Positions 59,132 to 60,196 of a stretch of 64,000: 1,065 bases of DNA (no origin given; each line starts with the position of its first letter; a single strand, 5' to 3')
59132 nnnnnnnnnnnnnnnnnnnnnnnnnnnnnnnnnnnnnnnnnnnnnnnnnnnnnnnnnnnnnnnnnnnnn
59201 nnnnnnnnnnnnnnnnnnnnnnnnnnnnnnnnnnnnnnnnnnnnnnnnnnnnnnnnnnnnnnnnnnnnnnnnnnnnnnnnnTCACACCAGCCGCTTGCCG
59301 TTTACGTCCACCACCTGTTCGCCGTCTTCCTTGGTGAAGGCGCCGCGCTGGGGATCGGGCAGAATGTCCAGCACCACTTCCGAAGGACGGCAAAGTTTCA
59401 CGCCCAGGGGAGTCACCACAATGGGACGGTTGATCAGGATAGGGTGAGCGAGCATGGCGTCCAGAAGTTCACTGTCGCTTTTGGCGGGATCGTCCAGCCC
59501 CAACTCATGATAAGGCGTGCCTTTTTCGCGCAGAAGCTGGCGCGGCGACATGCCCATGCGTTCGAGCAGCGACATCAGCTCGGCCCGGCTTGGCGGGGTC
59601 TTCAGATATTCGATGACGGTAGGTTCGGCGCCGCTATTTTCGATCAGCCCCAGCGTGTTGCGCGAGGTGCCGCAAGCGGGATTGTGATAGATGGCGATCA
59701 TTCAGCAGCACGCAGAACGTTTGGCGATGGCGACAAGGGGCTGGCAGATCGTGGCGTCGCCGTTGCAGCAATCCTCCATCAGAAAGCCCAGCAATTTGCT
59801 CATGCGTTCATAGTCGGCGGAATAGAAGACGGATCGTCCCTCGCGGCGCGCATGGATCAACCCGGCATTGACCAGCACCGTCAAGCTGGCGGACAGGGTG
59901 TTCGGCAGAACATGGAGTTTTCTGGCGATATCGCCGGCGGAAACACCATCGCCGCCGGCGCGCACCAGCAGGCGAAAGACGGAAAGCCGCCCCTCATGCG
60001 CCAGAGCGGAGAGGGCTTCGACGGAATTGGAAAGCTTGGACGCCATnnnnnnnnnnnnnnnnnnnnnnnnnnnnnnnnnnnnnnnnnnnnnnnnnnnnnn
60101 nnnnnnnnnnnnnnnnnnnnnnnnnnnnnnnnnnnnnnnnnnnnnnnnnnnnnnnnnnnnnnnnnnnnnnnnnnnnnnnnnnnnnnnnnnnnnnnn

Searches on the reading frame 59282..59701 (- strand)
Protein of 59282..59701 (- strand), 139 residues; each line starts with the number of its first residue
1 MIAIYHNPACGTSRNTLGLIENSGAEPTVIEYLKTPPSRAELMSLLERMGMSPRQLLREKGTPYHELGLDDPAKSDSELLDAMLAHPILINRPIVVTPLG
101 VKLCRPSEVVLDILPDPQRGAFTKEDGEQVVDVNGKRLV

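Call 5: search_protein_families(library=pfam, proteins=[window:59282-59701:-], max_evalue=0.01)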
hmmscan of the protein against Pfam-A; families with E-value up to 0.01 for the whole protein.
window:59282-59701:- (139 aa): 2 families
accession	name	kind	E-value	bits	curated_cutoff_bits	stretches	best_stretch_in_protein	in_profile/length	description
PF03960.21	ArsC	-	1.4e-21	77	24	1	5-112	1-78/79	ArsC family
PF00462.30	Glutaredoxin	-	0.00013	22.5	22.9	0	2-48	1-47/60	Glutaredoxin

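Call 6: search_protein_families(library=ncbifam, proteins=[window:59282-59701:-], max_evalue=0.01)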
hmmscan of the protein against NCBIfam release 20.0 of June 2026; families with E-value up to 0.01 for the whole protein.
window:59282-59701:- (139 aa): 5 families
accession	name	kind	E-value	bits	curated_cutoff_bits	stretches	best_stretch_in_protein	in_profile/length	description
NF007456.1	PRK10026.1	exception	2.9e-64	215.5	242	1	2-138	4-140/141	glutaredoxin-dependent arsenate reductase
TIGR00014.1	arsC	equivalog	6.7e-44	149.1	106.05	1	2-114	1-114/114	arsenate reductase (glutaredoxin)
TIGR01617.1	arsC_related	subfamily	4.9e-12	46.2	75.05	1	2-98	1-99/117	Spx/MgsR family RNA polymerase-binding regulatory protein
NF002459.0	PRK01655.1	subfamily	0.0011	18.9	123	1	1-97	1-97/132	transcriptional regulator Spx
TIGR01616.1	nitro_assoc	hypoth_equivalog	0.0015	18.6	109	1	2-96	3-95/126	nitrogenase-associated protein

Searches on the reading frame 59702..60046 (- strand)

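Call 5: search_protein_families(library=pfam, proteins=[window:59702-60046:-], max_evalue=0.01)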
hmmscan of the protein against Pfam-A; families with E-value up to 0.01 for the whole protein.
window:59702-60046:- (114 aa): 5 families
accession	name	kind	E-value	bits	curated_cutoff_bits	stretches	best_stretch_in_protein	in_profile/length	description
PF12840.13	HTH_20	-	3.1e-09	37.1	27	1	15-65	1-49/51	Helix-turn-helix domain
PF12802.13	MarR_2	-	1.3e-05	25.7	27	1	23-69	10-55/61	MarR family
PF01022.26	HTH_5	-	0.00059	20.1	22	1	36-65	17-46/47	Bacterial regulatory protein, arsR family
PF08100.18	Dimerisation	-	0.00083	19.6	25.6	1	5-77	12-83/93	O-methyltransferase dimerisation domain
PF25212.1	HVO_A0114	-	0.0069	16.6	27.6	1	8-80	12-82/84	HVO_A0114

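Call 6: search_protein_families(library=ncbifam, proteins=[window:59702-60046:-], max_evalue=0.01)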
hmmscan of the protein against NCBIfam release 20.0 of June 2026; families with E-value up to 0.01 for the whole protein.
window:59702-60046:- (114 aa): 7 families
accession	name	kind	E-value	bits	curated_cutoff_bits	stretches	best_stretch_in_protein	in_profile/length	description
NF033788.1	HTH_metalloreg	subfamily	9.6e-17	60.6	55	1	9-85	2-76/77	metalloregulator ArsR/SmtB family transcription factor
NF041413.1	ArsR_Rv2640c_fam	equivalog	1.8e-11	44.5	155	1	12-94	36-118/118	Rv2640c family ArsR-like transcriptional regulator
NF040642.1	sulf_sens_BigR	equivalog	3.5e-11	43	155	1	2-94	4-93/95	sulfite-sensing transcriptional repressor BigR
NF033789.1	repress_SdpR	subfamily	1.2e-09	37.9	100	1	13-90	3-77/79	autorepressor SdpR family transcription factor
NF047906.1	CdPbTransRegCmtR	equivalog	0.00017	21.5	150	1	36-91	36-91/104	Cd(II)/Pb(II)-sensing metalloregulatory transcriptional regulator CmtR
NF007528.0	PRK10141.1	subfamily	0.00059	19.7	97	1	8-76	6-72/117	metalloregulator ArsR/SmtB family transcription factor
NF053606.1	Sta1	subfamily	0.0012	18.9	80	1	21-72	23-72/100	Sta1 family transcriptional regulator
